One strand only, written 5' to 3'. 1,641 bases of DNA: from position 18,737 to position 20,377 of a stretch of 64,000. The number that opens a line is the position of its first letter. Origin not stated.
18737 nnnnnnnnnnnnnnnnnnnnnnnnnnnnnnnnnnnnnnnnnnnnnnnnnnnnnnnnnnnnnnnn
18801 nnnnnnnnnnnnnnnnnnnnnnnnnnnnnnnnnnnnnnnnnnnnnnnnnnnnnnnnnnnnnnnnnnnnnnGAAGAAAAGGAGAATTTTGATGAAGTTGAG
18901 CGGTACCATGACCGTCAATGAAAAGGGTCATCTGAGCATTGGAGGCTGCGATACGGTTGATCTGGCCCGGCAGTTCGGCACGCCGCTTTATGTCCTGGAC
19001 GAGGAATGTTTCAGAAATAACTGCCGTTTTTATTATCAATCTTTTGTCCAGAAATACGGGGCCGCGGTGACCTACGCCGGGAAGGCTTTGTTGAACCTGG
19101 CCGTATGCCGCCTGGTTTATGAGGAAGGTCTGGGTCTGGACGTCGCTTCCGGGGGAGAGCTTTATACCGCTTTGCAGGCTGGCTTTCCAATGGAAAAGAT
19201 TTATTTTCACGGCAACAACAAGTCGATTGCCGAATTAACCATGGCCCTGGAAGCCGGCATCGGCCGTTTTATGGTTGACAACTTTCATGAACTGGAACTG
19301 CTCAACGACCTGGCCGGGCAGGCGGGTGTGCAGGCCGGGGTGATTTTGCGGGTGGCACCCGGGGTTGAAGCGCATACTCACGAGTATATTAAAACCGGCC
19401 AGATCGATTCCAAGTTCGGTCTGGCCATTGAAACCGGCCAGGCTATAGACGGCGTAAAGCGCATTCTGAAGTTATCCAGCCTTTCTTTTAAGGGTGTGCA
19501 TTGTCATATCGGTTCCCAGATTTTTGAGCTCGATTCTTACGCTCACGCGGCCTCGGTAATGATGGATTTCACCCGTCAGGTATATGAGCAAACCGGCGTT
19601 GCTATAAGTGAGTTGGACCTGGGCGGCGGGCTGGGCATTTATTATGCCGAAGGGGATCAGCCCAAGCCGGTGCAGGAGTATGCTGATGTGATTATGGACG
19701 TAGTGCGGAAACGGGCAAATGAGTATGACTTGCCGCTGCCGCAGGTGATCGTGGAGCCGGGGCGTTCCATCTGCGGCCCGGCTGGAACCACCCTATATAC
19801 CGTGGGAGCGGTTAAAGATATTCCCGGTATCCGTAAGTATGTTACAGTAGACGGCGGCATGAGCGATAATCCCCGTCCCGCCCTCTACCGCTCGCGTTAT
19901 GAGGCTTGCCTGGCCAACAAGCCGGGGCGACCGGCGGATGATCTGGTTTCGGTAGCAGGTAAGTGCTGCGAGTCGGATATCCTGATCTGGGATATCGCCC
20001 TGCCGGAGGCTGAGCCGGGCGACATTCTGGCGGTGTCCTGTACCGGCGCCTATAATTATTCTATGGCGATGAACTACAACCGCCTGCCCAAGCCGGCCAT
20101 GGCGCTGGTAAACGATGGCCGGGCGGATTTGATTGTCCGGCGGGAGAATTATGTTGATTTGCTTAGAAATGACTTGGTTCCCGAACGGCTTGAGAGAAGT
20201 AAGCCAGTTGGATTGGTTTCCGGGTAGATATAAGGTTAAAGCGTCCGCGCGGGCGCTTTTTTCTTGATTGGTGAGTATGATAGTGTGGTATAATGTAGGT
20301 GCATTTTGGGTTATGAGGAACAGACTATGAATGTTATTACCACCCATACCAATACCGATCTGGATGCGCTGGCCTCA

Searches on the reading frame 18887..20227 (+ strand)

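Call 3: search_protein_families(library=pfam, proteins=[window:18887-20227:+], max_evalue=0.01)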
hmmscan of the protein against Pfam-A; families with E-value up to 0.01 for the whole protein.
window:18887-20227:+ (446 aa): 2 families
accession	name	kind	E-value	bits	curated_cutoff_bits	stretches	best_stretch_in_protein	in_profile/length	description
PF02784.22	Orn_Arg_deC_N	-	8e-61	206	23.4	1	53-296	11-246/247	Pyridoxal-dependent decarboxylase, pyridoxal binding domain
PF00278.28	Orn_DAP_Arg_deC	-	3.4e-14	53.3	23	1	131-387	5-95/95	Pyridoxal-dependent decarboxylase, C-terminal sheet domain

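Call 5: search_protein_families(library=ncbifam, proteins=[window:18887-20227:+], max_evalue=0.01)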
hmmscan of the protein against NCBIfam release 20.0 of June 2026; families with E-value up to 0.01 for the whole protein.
window:18887-20227:+ (446 aa): 7 families
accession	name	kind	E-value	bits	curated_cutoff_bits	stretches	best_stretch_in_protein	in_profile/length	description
TIGR01048.1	lysA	equivalog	1.8e-144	481.3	297.9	1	10-429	3-416/417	diaminopimelate decarboxylase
TIGR03099.1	dCO2ase_PEP1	hypoth_equivalog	2e-51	175.3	478.45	1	12-393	4-382/398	pyridoxal-dependent decarboxylase, exosortase A system-associated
NF006515.0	PRK08961.1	equivalog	2.6e-48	164.6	802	1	30-404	501-855/861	bifunctional aspartate kinase/diaminopimelate decarboxylase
NF052544.1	OrLyDeCDokD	equivalog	3.4e-48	164.4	700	1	12-429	22-459/461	ornithine/lysine decarboxylase DokD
NF041039.1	FslC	exception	9.3e-24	84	500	1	25-418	21-413/418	rhizoferrin biosystnesis N-citrylornithine decarboxylase FslC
TIGR01273.1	speA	equivalog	2.5e-21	75.8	624.1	1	80-297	115-339/624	arginine decarboxylase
NF003763.0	PRK05354.1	equivalog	2.4e-19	69.3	369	1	80-297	123-347/636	biosynthetic arginine decarboxylase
